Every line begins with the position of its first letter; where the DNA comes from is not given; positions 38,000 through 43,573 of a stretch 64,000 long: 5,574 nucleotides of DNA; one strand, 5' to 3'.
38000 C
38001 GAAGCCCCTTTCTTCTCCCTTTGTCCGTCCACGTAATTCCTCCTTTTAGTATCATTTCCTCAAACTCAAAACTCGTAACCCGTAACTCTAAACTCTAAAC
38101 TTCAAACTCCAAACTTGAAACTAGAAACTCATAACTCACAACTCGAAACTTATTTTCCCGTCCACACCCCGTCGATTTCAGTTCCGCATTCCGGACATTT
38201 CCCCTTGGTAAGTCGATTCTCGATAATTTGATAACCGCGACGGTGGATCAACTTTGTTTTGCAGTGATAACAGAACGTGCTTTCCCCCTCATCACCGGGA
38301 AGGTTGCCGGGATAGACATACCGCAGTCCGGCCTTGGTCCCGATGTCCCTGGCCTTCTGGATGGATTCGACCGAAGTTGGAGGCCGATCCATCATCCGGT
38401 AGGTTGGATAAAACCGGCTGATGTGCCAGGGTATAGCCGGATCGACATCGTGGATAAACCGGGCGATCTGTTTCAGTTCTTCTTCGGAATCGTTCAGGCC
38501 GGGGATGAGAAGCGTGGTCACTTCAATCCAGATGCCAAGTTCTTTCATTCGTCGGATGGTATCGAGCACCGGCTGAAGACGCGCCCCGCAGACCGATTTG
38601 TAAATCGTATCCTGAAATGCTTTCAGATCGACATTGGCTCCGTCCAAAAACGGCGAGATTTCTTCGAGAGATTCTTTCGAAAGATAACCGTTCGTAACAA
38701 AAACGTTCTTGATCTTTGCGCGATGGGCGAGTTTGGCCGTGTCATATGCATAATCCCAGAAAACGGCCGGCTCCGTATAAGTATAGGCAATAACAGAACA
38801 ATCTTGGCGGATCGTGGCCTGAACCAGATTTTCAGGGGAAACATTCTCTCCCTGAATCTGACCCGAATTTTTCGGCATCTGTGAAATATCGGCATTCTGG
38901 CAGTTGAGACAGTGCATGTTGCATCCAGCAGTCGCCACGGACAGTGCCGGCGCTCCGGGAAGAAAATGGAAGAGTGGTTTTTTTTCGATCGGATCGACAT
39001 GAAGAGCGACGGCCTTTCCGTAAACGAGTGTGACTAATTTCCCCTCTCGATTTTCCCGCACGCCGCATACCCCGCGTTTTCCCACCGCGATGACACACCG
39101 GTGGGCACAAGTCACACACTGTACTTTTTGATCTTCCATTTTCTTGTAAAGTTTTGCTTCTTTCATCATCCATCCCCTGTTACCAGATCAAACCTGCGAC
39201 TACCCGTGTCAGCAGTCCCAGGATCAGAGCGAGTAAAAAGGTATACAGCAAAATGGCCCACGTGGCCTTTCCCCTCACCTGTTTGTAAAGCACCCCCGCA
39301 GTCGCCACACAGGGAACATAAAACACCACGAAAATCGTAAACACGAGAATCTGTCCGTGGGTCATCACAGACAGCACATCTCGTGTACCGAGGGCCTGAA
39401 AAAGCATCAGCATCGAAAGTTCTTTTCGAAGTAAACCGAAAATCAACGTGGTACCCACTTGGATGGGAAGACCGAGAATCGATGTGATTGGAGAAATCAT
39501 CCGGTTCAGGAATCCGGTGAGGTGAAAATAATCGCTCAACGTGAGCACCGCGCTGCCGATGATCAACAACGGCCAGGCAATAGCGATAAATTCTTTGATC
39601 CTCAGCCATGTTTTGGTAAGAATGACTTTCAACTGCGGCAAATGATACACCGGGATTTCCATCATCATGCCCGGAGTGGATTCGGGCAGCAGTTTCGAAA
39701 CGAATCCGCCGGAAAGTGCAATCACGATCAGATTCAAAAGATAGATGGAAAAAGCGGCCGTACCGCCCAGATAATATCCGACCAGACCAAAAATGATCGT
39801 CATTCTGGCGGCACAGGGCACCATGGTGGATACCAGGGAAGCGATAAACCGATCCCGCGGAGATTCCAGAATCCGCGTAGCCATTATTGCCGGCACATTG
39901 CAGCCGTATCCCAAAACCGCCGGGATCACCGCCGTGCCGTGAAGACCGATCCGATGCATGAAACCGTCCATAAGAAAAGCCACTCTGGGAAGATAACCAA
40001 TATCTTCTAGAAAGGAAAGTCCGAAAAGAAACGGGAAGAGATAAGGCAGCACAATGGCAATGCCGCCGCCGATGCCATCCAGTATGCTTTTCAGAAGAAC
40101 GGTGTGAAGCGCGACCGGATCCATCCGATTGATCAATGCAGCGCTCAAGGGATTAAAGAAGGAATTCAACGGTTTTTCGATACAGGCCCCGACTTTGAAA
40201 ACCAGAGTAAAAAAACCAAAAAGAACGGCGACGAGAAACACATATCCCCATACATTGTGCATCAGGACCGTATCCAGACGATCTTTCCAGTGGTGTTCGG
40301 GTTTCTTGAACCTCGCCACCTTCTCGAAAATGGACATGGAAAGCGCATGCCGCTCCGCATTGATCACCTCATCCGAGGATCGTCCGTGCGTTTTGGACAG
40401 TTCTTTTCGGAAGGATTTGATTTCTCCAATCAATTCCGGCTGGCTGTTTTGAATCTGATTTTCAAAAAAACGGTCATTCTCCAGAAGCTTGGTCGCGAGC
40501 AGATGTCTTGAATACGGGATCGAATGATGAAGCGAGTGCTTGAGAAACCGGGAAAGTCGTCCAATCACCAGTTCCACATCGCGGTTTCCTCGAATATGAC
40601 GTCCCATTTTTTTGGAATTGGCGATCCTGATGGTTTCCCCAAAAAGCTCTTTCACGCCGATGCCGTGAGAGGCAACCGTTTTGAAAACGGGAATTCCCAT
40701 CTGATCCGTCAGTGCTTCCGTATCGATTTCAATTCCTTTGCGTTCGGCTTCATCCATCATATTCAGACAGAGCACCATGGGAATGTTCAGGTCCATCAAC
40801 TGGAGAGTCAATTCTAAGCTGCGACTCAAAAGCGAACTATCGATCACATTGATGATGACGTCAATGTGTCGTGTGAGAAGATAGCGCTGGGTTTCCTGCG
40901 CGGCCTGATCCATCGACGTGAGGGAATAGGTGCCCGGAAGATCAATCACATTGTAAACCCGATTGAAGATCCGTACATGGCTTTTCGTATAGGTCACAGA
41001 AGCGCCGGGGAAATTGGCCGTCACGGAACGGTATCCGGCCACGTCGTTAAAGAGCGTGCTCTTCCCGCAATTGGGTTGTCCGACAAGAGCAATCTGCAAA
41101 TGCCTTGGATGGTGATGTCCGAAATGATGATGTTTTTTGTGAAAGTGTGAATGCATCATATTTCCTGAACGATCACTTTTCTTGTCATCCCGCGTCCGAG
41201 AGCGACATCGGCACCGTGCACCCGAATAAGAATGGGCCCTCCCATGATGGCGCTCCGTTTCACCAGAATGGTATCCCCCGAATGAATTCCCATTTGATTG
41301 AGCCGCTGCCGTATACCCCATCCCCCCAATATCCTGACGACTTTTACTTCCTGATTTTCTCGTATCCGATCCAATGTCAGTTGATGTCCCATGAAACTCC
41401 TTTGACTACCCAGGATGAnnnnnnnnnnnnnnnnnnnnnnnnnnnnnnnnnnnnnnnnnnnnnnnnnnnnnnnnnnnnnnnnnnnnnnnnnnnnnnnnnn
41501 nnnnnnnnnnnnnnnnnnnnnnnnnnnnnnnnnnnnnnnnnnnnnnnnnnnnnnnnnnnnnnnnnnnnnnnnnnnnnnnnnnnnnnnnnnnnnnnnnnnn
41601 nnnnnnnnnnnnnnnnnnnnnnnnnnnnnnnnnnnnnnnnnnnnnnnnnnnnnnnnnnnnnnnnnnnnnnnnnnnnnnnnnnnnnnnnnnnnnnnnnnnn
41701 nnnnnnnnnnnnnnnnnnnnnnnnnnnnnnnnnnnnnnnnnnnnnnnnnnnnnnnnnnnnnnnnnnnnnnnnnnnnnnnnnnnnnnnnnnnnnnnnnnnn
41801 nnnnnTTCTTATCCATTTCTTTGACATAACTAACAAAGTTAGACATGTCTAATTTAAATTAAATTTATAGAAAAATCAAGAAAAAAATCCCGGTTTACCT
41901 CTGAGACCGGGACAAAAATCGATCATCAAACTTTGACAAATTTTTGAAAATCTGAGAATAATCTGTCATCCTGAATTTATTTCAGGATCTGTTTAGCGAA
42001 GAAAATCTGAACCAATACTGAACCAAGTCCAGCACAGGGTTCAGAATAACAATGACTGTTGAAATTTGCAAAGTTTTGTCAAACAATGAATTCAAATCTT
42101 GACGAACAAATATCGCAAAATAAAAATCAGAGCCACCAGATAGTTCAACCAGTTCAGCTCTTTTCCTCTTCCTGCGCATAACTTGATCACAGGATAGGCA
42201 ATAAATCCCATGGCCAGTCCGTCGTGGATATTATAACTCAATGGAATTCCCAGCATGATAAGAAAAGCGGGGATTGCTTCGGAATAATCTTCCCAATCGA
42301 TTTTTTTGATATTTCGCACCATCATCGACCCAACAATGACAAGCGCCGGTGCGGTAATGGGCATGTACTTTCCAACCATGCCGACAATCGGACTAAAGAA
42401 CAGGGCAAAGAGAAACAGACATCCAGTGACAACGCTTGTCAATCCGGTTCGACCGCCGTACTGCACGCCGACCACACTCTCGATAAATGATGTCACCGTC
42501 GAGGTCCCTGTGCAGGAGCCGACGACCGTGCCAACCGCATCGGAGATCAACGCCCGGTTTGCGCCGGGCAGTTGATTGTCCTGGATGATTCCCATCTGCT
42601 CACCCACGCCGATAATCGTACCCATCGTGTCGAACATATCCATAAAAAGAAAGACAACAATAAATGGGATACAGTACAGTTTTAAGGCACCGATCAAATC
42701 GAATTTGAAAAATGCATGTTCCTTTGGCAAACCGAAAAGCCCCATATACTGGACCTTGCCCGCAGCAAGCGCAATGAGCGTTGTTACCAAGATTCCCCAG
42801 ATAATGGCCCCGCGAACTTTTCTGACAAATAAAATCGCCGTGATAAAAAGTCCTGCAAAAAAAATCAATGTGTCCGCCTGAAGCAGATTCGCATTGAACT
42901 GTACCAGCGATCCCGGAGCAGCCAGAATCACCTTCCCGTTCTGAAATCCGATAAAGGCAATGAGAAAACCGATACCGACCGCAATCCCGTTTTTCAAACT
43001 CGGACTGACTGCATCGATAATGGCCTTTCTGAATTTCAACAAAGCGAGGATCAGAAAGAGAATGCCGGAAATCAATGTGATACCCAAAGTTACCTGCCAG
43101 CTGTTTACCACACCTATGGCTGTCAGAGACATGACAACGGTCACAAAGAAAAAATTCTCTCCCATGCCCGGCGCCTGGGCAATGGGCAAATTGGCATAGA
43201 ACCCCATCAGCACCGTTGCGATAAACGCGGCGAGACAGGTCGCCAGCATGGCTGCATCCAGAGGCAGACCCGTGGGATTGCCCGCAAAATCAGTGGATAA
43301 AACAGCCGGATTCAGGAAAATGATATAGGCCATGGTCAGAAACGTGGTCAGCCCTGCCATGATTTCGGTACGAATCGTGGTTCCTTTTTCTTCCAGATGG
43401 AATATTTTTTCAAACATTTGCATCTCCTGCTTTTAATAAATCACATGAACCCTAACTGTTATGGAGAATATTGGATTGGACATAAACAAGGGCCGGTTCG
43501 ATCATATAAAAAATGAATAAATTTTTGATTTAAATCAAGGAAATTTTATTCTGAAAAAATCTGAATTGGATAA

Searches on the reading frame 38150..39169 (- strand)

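Call 95: search_protein_families(library=pfam, proteins=[window:38150-39169:-], max_evalue=0.00001)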
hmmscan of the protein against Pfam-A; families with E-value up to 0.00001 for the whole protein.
window:38150-39169:- (339 aa): 1 family
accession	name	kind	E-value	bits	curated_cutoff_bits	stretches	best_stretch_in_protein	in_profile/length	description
PF04055.27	Radical_SAM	-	9.4e-21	75.1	29.5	1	79-232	3-162/166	Radical SAM superfamily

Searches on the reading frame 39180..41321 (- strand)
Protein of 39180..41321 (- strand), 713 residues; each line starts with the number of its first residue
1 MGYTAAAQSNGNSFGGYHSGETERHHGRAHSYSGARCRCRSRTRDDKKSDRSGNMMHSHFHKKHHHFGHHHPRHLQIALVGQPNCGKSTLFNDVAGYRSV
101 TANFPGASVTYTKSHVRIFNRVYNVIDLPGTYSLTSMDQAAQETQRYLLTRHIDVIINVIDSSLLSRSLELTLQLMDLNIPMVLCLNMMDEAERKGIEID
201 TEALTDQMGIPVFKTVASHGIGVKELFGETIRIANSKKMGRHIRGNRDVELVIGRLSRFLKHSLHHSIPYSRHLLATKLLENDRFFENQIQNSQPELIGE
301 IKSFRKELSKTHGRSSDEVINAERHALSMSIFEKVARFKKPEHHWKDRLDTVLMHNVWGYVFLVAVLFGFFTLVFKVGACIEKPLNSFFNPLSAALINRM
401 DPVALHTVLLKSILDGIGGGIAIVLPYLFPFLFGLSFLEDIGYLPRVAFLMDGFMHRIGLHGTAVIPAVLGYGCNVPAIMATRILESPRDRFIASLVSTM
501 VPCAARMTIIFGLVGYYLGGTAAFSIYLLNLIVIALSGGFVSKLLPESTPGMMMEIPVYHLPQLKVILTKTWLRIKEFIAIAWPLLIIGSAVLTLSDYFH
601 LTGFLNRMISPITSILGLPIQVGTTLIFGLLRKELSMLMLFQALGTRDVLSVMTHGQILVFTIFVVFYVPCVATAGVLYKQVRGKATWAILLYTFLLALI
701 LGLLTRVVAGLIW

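Call 95: search_protein_families(library=pfam, proteins=[window:39180-41321:-], max_evalue=0.00001)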
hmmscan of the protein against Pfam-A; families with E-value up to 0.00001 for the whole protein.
window:39180-41321:- (713 aa): 6 families
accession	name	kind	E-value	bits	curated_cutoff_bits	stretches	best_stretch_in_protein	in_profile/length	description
PF02421.24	FeoB_N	-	1.4e-51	174.6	27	1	76-227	2-153/156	Ferrous iron transport protein B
PF07670.19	Gate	-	5.1e-33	114.1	29.6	2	423-516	3-103/104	Nucleoside recognition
PF01926.29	MMR_HSR1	-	8.7e-17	61.7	21.9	1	76-187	1-112/113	50S ribosome-binding GTPase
PF07664.17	FeoB_C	-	3.4e-12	46.3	26.6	1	523-574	1-54/54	Ferrous iron transport protein B C terminus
PF17910.6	FeoB_Cyto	-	3.8e-10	40.5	23.4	1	248-335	4-88/90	FeoB cytosolic helical domain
PF00009.33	GTP_EFTU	-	3.8e-06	27.1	26.5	0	107-232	55-184/188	Elongation factor Tu GTP binding domain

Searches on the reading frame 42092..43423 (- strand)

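Call 95: search_protein_families(library=pfam, proteins=[window:42092-43423:-], max_evalue=0.00001)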
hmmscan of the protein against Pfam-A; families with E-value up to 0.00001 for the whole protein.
window:42092-43423:- (443 aa): 1 family
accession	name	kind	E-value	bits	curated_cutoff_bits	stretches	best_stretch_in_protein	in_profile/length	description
PF00860.26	Xan_ur_permease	-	2.5e-36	125.7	27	1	19-397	2-381/389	Permease family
